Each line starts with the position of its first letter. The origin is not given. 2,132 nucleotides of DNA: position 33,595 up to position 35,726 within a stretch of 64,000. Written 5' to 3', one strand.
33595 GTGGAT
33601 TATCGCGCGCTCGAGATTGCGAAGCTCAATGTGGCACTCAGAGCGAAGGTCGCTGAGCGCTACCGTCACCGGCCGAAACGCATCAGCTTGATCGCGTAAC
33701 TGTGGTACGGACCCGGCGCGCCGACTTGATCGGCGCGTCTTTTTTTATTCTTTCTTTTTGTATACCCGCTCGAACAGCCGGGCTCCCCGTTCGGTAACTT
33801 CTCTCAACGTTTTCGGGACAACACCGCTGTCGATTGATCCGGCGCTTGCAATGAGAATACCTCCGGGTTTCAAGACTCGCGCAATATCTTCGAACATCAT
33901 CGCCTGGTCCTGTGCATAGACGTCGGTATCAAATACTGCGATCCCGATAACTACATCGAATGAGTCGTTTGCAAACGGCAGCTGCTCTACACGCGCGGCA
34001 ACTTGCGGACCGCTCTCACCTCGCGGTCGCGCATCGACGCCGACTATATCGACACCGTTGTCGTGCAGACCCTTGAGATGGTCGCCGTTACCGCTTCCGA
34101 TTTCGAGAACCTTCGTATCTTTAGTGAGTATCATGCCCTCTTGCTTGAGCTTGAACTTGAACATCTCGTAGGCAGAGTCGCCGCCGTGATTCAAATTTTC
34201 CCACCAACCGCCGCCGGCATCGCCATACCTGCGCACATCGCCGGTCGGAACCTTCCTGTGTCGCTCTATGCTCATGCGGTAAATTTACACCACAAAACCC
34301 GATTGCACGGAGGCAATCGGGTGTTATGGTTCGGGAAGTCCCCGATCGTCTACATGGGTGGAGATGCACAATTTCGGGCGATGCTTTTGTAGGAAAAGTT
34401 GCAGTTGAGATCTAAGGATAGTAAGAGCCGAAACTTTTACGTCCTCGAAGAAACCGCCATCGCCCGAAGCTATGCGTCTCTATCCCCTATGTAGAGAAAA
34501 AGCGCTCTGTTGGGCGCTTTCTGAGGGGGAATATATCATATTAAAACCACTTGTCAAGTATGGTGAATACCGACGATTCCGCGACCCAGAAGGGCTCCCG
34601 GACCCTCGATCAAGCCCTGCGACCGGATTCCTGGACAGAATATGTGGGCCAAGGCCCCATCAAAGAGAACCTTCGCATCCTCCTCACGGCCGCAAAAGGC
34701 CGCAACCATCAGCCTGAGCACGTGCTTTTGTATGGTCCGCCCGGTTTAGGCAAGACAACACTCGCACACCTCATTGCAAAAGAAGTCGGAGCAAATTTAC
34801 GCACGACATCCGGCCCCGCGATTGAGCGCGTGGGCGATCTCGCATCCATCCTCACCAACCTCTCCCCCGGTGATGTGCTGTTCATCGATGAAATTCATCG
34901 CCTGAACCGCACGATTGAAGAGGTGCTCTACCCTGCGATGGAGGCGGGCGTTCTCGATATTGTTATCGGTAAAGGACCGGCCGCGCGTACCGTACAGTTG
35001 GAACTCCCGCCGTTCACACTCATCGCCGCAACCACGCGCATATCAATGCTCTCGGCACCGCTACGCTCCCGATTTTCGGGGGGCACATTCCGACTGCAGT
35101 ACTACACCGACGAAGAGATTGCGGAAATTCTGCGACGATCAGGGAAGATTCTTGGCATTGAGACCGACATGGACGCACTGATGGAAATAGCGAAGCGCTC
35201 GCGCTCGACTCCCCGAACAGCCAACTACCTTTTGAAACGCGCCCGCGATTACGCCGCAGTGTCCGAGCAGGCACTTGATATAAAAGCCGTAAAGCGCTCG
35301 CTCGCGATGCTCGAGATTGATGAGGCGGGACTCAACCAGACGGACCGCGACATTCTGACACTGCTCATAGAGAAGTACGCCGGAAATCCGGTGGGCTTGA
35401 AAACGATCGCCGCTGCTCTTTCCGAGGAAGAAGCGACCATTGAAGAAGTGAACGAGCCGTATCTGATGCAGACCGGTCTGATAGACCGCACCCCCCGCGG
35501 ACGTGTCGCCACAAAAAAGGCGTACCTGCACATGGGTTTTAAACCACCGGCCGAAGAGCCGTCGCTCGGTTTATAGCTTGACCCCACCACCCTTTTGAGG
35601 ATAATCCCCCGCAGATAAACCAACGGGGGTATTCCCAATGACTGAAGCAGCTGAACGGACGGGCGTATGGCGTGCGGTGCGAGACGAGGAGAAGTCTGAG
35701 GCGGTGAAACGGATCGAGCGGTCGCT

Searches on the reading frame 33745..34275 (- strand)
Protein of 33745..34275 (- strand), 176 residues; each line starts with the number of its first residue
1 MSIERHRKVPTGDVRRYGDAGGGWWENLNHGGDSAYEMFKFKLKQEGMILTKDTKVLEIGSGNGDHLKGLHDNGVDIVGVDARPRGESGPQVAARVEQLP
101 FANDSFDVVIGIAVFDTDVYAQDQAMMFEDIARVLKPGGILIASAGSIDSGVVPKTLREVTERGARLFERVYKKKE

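Call 53: search_protein_families(library=pfam, proteins=[window:33745-34275:-], max_evalue=0.0001)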
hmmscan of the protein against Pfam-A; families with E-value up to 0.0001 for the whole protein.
window:33745-34275:- (176 aa): 5 families
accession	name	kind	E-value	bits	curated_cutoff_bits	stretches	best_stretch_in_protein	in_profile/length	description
PF08241.18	Methyltransf_11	-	2.2e-13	51.1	21.2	1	57-142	1-94/95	Methyltransferase domain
PF13649.12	Methyltransf_25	-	3.2e-11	44.2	27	1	56-139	1-97/97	Methyltransferase domain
PF13847.12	Methyltransf_31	-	5.5e-11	42.8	27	1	94-151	61-117/145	Methyltransferase domain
PF13489.12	Methyltransf_23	-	1.1e-09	38.6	27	1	50-142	20-115/164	Methyltransferase domain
PF08242.18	Methyltransf_12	-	1.7e-06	29.1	30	1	57-141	1-98/98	Methyltransferase domain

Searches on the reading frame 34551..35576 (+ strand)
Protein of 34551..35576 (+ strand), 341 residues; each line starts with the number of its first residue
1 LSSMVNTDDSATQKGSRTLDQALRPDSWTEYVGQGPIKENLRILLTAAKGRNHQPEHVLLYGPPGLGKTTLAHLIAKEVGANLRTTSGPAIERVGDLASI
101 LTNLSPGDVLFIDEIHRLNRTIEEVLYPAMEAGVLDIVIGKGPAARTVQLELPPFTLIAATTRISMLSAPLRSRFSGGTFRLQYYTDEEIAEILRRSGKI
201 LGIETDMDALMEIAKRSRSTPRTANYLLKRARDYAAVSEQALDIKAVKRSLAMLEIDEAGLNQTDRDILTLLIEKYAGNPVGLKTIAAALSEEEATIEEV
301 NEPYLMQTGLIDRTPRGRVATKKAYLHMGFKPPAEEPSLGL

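Call 53: search_protein_families(library=pfam, proteins=[window:34551-35576:+], max_evalue=0.0001)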
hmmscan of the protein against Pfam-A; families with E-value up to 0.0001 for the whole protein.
window:34551-35576:+ (341 aa): 9 families
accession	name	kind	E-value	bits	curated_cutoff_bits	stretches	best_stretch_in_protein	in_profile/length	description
PF05496.18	RuvB_N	-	6e-71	237.8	27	1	23-176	1-154/159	Holliday junction DNA helicase RuvB P-loop domain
PF05491.19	RuvB_C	-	2e-25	89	24.7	1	258-328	1-71/72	RuvB C-terminal winged helix domain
PF17864.7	AAA_lid_4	-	5.6e-21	74.5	27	1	185-257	1-74/74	RuvB AAA lid domain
PF00004.35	AAA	-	1e-20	75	21.2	1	58-176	1-124/131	ATPase family associated with various cellular activities (AAA)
PF07728.20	AAA_5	-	5e-11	43.2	22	1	57-175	1-139/139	AAA domain (dynein-related subfamily)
PF13191.12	AAA_16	-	8.6e-07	30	32.6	1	42-91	10-61/167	AAA ATPase domain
PF06068.19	TIP49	-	9.9e-06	25.4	23.8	0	30-84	25-79/347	TIP49 P-loop domain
PF01078.27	Mg_chelatase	-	1.9e-05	24.6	20.3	0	42-76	13-43/207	Magnesium chelatase, subunit ChlI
PF00931.28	NB-ARC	-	6.1e-05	22.8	23.5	0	52-78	15-41/248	NB-ARC domain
